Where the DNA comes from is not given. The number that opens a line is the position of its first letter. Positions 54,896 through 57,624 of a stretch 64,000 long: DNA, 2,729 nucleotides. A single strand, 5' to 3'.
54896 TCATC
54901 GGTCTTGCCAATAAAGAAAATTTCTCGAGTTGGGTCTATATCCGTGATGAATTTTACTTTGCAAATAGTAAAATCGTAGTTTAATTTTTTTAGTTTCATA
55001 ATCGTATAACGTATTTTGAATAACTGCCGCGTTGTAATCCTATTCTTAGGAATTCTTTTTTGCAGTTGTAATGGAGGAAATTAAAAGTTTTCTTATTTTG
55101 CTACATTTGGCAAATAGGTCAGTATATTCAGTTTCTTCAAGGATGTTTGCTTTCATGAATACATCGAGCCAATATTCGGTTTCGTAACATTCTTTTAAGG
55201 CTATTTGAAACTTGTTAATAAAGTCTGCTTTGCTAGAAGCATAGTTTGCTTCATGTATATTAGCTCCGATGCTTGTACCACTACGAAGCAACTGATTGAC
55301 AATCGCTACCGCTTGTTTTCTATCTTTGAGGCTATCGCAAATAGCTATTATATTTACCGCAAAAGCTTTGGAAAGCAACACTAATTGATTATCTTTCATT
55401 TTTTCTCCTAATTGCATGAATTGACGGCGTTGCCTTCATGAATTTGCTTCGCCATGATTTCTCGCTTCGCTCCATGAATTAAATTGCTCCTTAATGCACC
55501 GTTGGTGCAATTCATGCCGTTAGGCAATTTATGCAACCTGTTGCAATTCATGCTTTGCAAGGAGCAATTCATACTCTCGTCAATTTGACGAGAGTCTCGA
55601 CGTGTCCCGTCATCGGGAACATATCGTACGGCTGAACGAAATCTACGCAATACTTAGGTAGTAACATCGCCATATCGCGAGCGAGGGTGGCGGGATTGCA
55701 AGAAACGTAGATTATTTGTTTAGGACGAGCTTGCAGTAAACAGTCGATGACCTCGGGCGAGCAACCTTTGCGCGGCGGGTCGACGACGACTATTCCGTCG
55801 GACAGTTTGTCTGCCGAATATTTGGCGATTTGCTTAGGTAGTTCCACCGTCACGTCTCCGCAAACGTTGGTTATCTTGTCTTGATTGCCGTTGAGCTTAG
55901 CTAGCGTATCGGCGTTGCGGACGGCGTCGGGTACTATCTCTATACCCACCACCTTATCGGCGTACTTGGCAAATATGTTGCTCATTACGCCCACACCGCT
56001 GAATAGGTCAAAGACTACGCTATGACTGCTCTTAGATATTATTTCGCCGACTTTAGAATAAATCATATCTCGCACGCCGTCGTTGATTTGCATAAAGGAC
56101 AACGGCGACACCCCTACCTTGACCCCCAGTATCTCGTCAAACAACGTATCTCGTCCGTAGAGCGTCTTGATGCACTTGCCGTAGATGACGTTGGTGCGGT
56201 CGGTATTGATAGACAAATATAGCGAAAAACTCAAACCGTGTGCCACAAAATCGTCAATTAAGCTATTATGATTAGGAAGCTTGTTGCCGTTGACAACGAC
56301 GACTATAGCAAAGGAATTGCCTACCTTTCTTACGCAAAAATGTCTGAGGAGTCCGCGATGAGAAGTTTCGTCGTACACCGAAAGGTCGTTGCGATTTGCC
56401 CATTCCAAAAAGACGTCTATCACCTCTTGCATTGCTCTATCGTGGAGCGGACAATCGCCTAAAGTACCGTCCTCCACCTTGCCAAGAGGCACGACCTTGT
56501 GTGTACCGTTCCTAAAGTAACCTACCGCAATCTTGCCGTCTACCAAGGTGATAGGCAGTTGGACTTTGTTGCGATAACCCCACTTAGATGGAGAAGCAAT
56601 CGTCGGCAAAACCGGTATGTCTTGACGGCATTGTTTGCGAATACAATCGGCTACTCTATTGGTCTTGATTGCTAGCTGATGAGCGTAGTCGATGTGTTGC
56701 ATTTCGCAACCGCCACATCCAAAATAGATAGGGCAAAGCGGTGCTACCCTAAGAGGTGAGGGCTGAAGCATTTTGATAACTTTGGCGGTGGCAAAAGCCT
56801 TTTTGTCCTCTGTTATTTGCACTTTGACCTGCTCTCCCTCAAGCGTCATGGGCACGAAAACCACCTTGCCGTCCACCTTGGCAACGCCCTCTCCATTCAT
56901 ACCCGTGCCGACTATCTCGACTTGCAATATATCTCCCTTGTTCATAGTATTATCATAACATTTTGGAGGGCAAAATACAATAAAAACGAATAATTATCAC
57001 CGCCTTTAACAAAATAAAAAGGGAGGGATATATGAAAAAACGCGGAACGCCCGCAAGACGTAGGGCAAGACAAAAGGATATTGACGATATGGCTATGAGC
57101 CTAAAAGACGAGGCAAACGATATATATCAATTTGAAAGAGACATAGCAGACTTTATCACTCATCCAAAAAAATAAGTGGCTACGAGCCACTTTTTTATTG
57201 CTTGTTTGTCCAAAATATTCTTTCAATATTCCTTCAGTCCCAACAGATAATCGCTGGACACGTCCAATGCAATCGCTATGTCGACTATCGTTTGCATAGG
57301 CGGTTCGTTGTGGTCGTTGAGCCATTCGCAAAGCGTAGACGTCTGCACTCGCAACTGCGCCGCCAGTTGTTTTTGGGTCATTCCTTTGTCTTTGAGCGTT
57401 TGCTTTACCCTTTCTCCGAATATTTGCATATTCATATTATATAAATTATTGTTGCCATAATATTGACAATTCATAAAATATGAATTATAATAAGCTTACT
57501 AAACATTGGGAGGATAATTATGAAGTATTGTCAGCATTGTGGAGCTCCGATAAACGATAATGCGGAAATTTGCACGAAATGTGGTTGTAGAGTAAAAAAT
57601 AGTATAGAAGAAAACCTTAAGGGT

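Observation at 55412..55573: Eight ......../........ half-sites arranged 4 forward + 4 inverted beside a four-helix-bundle (IVS-protein family) gene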

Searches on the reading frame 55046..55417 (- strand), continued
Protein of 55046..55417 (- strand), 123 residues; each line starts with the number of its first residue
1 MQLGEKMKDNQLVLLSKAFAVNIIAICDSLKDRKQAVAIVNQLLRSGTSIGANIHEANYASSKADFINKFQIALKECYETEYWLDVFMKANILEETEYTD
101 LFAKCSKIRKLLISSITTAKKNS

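Call 42: search_protein_families(library=ncbifam, proteins=[window:55049-55399:-])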
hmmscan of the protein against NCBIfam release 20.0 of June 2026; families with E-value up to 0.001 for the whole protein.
window:55049-55399:- (117 aa): 3 families
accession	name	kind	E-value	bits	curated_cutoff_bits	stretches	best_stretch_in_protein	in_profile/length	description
TIGR02436.1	TIGR02436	subfamily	9.8e-29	99.8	24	1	10-113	5-108/109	four helix bundle protein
NF008911.0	PRK12275.1-2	subfamily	7.1e-08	33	137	1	27-114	29-116/118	hypothetical protein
NF008912.0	PRK12275.1-6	subfamily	3.3e-07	30.3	124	1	10-115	10-113/117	hypothetical protein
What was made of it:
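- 55046..55399 (-): Four-helix-bundle gene (117 aa; PF05635 / TIGR02436; the S23p or IVS-protein family). It is the only copy in the window. TIGR02436 E = 9.8e-29 (call 42).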

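Call 73: search_solved_structures(query=A2, max_evalue=1)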
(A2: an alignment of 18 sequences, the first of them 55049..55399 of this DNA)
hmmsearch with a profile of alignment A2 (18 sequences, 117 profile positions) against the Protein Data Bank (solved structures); distinct sequences matched with E-value up to 1: 2.
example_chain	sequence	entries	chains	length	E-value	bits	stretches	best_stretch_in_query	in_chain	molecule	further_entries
2rld_A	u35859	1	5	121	4.7e-57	194.2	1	1-116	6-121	Uncharacterized protein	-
2gsc_A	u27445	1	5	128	0.038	17.1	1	18-111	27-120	Putative uncharacterized protein XCC0516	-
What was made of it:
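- On PF05635 / TIGR02436 four-helix-bundle proteins: Profile search: 2RLD 4.7e-57 and 2GSC 0.038 (call 73).
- Closest known: Avd, the accessory protein of diversity-generating retroelements. Different: Avd is not retrieved by a sequence profile of this clade at E <= 1 (call 73).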

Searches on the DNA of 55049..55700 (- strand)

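Call 25: search_rna_families(source=window, start=55300, end=55700, threshold=evalue, max_evalue=10)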
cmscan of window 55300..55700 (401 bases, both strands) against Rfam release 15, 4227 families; matches with E-value up to 10: 4.
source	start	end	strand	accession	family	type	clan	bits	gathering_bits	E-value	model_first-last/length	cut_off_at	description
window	55326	55418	+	RF00447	IRES_Kv1_4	Cis-reg; IRES;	-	14.9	100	0.41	1-259/259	no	Voltage-gated potassium-channel Kv1.4 IRES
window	55470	55592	-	RF02981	FTHFS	Cis-reg;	-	14.7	72.6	10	1-117/117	no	FTHFS RNA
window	55545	55577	-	RF03526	mir-7177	Gene; miRNA;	-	14.6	86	3.4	19-51/71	no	mir-7177 microRNA precursor family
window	55510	55545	+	RF04333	Plastid-ycf3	Intron;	-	12.4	55.2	3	1-47/47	no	Plastid-ycf3 group II-D1 intron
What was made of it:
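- Closest known: Gut-1 RNA motif. Different: The window's heptamer is AUGAAUU, and RF01706 gives no hit in the gap even at E <= 10 (call 25).
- Tried and rejected: Only noise-level matches in the gap (call 25).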

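Call 36: search_rna_families(sources=[L148, L149, L153, L163, L168, L171, L184, L188, L190, L193, L199, L205, L209, L215, L216, L024, L133, L036, L088, L041], threshold=gathering)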
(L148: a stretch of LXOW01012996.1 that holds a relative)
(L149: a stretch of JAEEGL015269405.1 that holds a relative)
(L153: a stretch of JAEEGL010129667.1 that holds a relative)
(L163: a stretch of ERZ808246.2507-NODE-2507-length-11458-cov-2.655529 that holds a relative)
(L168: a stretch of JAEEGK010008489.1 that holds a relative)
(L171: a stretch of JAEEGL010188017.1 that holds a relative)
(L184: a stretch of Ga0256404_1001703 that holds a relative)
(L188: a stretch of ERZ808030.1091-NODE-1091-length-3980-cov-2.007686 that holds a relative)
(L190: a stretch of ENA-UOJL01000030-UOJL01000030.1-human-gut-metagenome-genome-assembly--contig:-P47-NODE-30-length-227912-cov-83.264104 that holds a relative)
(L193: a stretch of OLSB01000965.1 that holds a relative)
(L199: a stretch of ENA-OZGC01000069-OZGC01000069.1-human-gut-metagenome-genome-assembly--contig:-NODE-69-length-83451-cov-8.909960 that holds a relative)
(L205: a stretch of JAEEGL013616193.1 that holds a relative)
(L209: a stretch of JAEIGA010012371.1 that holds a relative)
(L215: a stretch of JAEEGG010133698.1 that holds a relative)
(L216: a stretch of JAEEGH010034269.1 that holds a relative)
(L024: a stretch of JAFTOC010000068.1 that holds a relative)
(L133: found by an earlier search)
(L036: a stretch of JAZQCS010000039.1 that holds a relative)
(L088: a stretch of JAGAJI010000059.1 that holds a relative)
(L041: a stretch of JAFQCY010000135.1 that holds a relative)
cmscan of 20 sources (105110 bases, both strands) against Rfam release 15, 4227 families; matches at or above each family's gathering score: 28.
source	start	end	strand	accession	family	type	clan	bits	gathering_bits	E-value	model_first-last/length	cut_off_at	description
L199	2010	2126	+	RF00001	5S_rRNA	Gene; rRNA;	CL00113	91.4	38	3.7e-18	1-120/120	no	5S ribosomal RNA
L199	2274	2350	+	RF01706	Gut-1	Gene; sRNA;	-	79.9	50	3.2e-14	1-77/77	no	Gut-1 RNA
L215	889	961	+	RF01706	Gut-1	Gene; sRNA;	-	73.3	50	1.5e-12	1-77/77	no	Gut-1 RNA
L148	5049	5121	+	RF00005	tRNA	Gene; tRNA;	CL00001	71.9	29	1.6e-13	1-71/71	no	tRNA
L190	1909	1981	+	RF00005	tRNA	Gene; tRNA;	CL00001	71.1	29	2.6e-13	1-71/71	no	tRNA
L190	1711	1783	+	RF00005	tRNA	Gene; tRNA;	CL00001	69.4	29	7.7e-13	1-71/71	no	tRNA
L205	2295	2371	+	RF01706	Gut-1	Gene; sRNA;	-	69.1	50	1.8e-11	1-77/77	no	Gut-1 RNA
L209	1896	1967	+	RF00005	tRNA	Gene; tRNA;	CL00001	67.9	29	2e-12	1-71/71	no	tRNA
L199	2164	2236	+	RF00005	tRNA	Gene; tRNA;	CL00001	67.8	29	2.1e-12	1-71/71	no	tRNA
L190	2242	2316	+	RF01706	Gut-1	Gene; sRNA;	-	67.4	50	4.7e-11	1-77/77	no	Gut-1 RNA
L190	1791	1864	+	RF00005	tRNA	Gene; tRNA;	CL00001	66.9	29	3.8e-12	1-71/71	no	tRNA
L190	2130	2201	+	RF00005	tRNA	Gene; tRNA;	CL00001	66.2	29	5.6e-12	1-71/71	no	tRNA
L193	2261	2337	+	RF01706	Gut-1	Gene; sRNA;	-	66.2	50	9.5e-11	1-77/77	no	Gut-1 RNA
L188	666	741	+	RF01706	Gut-1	Gene; sRNA;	-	66.1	50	9.9e-11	1-77/77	no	Gut-1 RNA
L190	1990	2062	+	RF00005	tRNA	Gene; tRNA;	CL00001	65.7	29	7.7e-12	1-71/71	no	tRNA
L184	2089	2161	+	RF00005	tRNA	Gene; tRNA;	CL00001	62.8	29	4.9e-11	1-71/71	no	tRNA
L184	2170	2243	+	RF00005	tRNA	Gene; tRNA;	CL00001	59.5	29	4e-10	1-71/71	no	tRNA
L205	2064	2149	+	RF00005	tRNA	Gene; tRNA;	CL00001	59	29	5.5e-10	1-71/71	no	tRNA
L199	175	248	+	RF00005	tRNA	Gene; tRNA;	CL00001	58.6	29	7e-10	1-71/71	no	tRNA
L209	2291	2361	+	RF01706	Gut-1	Gene; sRNA;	-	57.6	50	1.3e-08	1-77/77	no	Gut-1 RNA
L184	2278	2350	+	RF01706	Gut-1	Gene; sRNA;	-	56.9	50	2.1e-08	1-77/77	no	Gut-1 RNA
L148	4849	4930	+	RF01706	Gut-1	Gene; sRNA;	-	54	50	1.1e-07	1-77/77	no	Gut-1 RNA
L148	4622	4703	+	RF01706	Gut-1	Gene; sRNA;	-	53.4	50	1.6e-07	1-77/77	no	Gut-1 RNA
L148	4747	4821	-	RF01706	Gut-1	Gene; sRNA;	-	51.7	50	4.3e-07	1-77/77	no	Gut-1 RNA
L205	2416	2491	-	RF01706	Gut-1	Gene; sRNA;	-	50.8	50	7.1e-07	1-77/77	no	Gut-1 RNA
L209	2362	2451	-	RF01706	Gut-1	Gene; sRNA;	-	50.1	50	1.1e-06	1-77/77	no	Gut-1 RNA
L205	2176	2262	+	RF00005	tRNA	Gene; tRNA;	CL00001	49.7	29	2e-07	1-71/71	no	tRNA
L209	1976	2057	+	RF00005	tRNA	Gene; tRNA;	CL00001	47.9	29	6.3e-07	1-71/71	no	tRNA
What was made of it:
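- On Gut-1 RNA (RF01706): ATGAATT-flavour loci L024, L036, L041, L088 and L133 also gave none (call 36).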

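Call 39: search_rna_families(source=L190, start=2150, end=2520, threshold=evalue, max_evalue=1, show_alignments=3)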
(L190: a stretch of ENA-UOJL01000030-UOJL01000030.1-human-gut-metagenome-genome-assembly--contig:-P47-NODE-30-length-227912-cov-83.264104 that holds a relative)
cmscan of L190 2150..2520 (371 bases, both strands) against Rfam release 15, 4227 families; matches with E-value up to 1: 11.
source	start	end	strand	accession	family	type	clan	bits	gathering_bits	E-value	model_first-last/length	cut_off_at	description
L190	2242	2316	+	RF01706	Gut-1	Gene; sRNA;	-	67.4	50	1.6e-13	1-77/77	no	Gut-1 RNA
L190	2335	2425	-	RF01706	Gut-1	Gene; sRNA;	-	43.1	50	2.2e-07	1-77/77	no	Gut-1 RNA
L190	2150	2201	+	RF00005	tRNA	Gene; tRNA;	CL00001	30.8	29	0.00011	21-71/71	5'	tRNA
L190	2205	2242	-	RF03623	mir-1252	Gene; miRNA;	-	26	70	0.027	1-65/65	no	mir-1252 microRNA precursor family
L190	2205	2242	+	RF03623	mir-1252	Gene; miRNA;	-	25.5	70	0.037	1-65/65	no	mir-1252 microRNA precursor family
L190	2189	2247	+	RF02058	STnc400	Gene;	-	24.5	80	0.014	1-125/125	no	Gammaproteobacterial sRNA STnc400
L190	2301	2376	+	RF04013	mir-4818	Gene; miRNA;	-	20.8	92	0.064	1-90/90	no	mir-4818 microRNA precursor family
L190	2204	2243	-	RF03831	mir-627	Gene; miRNA;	-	19.3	86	0.13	25-64/87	no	mir-627 microRNA precursor family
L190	2200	2247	-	RF04156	MIR2670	Gene; miRNA;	-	17.1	117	0.25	1-200/200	no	MIR2670 microRNA precursor family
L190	2207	2240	-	RF03957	mir-5856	Gene; miRNA;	-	16.8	90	0.86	1-70/70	no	mir-5856 microRNA precursor family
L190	2204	2278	+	RF00516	ylbH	Cis-reg; leader;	-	16.3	50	0.33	1-122/122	no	ylbH leader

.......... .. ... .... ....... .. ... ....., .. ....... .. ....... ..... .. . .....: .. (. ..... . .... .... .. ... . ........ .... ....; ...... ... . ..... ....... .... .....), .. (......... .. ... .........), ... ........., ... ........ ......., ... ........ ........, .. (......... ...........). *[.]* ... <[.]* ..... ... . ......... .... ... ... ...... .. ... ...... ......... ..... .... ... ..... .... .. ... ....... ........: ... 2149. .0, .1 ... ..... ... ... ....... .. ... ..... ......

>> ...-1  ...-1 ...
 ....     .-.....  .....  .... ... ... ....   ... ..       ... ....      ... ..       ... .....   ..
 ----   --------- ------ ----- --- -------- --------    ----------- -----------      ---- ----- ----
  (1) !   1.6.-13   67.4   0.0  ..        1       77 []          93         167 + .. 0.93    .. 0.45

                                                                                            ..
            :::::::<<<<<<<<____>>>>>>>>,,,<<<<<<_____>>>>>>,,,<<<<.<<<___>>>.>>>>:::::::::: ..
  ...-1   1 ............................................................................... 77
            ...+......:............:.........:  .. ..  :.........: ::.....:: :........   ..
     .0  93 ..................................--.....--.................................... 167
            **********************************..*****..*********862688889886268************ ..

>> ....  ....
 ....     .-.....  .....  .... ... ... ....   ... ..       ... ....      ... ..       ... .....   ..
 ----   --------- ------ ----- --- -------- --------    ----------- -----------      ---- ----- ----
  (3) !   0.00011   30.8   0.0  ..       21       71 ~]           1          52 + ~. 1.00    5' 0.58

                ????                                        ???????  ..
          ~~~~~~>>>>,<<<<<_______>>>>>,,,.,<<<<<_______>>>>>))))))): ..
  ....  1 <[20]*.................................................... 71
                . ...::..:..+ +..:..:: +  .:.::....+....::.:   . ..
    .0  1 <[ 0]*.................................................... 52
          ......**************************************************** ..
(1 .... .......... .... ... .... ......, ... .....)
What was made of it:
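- Closest known: Gut-1 RNA motif. Same: The consensus is CAAUGAAAU-hairpin-GUGAAAU-hairpin-GUGAAAU-hairpin-GUGAAAU, that is, a heptamer alternating with covarying GC hairpins, preceded by a longer hairpin (call 39).
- Gut-1 hits of 50-80 bits on the other flavours (calls 36, 39).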

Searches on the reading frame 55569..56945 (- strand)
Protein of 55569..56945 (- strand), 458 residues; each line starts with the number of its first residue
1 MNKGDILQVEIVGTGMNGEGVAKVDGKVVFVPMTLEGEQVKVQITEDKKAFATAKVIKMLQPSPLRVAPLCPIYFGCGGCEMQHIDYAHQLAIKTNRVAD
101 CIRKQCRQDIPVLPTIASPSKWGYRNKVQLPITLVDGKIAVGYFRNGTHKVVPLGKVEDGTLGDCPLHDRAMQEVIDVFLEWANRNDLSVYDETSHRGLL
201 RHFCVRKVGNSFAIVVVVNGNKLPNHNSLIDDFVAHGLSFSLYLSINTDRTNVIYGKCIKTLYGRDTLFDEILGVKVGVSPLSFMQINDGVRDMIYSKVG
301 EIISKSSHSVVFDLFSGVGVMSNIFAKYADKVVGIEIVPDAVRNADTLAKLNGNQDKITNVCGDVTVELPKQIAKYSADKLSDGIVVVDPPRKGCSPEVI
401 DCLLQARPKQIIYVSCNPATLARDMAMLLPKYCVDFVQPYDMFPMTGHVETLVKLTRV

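Call 7: search_protein_families(library=pfam, proteins=[window:55569-56945:-])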
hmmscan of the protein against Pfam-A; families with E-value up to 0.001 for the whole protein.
window:55569-56945:- (458 aa): 5 families
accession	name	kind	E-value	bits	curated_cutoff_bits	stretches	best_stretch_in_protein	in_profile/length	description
PF05958.17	tRNA_U5-meth_tr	-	4.2e-15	56.1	23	1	283-457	178-356/357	tRNA (Uracil-5-)-methyltransferase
PF01938.26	TRAM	-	2e-12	47.2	21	1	3-57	4-61/61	TRAM domain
PF09445.16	Methyltransf_15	-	1.8e-07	31.3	22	1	310-396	3-85/165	RNA cap guanine-N2 methyltransferase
PF02475.24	TRM5-TYW2_MTfase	-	1.9e-07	31.7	28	1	306-366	35-97/164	TRM5/TYW2 methyltransferase domain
PF13847.12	Methyltransf_31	-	0.00019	21.6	27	1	306-380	2-77/145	Methyltransferase domain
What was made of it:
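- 55569..56945 (-): The rumA / RlmD-like 23S rRNA (uracil-5) methyltransferase gene. Its stop codon TGA (55569-55571) lies inside the first heptamer. Pfam TRAM plus tRNA_U5-meth_tr (call 7).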

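Call 42: search_protein_families(library=ncbifam, proteins=[window:55572-56945:-])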
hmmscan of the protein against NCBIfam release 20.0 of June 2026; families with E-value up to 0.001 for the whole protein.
window:55572-56945:- (458 aa): 13 families
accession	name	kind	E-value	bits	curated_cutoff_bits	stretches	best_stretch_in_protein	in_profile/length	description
TIGR00479.1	rumA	equivalog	4.9e-104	348.6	183.55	1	16-450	3-432/432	23S rRNA (uracil(1939)-C(5))-methyltransferase RlmD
NF009639.0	PRK13168.1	equivalog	2.4e-73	247.5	458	1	6-455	16-443/446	23S rRNA (uracil(1939)-C(5))-methyltransferase RlmD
NF002910.0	PRK03522.2-3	equivalog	1.8e-53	182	558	1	77-457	11-382/383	23S rRNA (uracil(747)-C(5))-methyltransferase RlmC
NF002909.0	PRK03522.2-1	equivalog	2.9e-43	148.5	553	1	77-457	11-373/374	23S rRNA (uracil(747)-C(5))-methyltransferase RlmC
TIGR02085.1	meth_trns_rumB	equivalog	4.7e-35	121.3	429.5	1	77-457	10-374/374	23S rRNA (uracil(747)-C(5))-methyltransferase RlmC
NF002913.0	PRK03522.2-6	equivalog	2.1e-15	56.9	537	1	383-457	267-340/342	23S rRNA (uracil(747)-C(5))-methyltransferase RlmC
TIGR02143.1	trmA_only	equivalog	4e-15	55.7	334.65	1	283-457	173-351/352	tRNA (uridine(54)-C5)-methyltransferase TrmA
NF053605.1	PyTRAM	equivalog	1.7e-11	43.7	85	1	2-54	3-55/56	TRAM domain-containing RNA chaperone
NF008993.0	PRK12336.1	equivalog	6.7e-09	35.4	243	1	2-56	147-201/203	translation initiation factor IF-2 subunit beta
NF047730.1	tRNAMtaseTrm5b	equivalog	3.6e-06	26.4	600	1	307-366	181-239/330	tRNA (guanine(37)-N1)-methyltransferase Trm5b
NF047732.1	tRNAMtaseTrm5bMeth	equivalog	1.2e-05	24.5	500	1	306-366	197-256/337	tRNA (guanine(37)-N1)-methyltransferase Trm5b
NF011529.0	PRK14968.1-3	equivalog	0.00014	21.3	162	1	303-360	30-86/198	putative methyltransferase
NF047824.1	tRNAwyosineTaw2Meth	equivalog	0.00059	19.6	350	1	259-367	48-155/245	tRNA(Phe) (4-demethylwyosine(37)-C(7)) aminocarboxypropyltransferase Taw2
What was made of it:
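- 55569..56945 (-): TIGR00479 rumA, E = 4.9e-104 (call 42).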

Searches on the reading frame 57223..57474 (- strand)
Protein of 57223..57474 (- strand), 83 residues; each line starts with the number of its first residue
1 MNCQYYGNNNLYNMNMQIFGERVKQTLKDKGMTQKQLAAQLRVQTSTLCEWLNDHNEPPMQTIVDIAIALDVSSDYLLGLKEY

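Call 7: search_protein_families(library=pfam, proteins=[window:57223-57474:-])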
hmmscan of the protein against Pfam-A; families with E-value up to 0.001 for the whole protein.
window:57223-57474:- (83 aa): 5 families
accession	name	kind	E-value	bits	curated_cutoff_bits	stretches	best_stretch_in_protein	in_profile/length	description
PF01381.28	HTH_3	-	2.4e-10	40.7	23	1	24-77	2-55/55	Helix-turn-helix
PF12844.13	HTH_19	-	1.8e-08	34.6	30.2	1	20-79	1-60/64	Helix-turn-helix domain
PF13443.12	HTH_26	-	2.2e-06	28.2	22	1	23-73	2-53/63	Cro/C1-type HTH DNA-binding domain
PF13384.12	HTH_23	-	2.2e-05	24.6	24.6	1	28-56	14-42/50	Homeodomain-like domain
PF07022.19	Phage_CI_repr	-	4e-05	24.3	22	1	32-79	12-59/65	Bacteriophage CI repressor helix-turn-helix domain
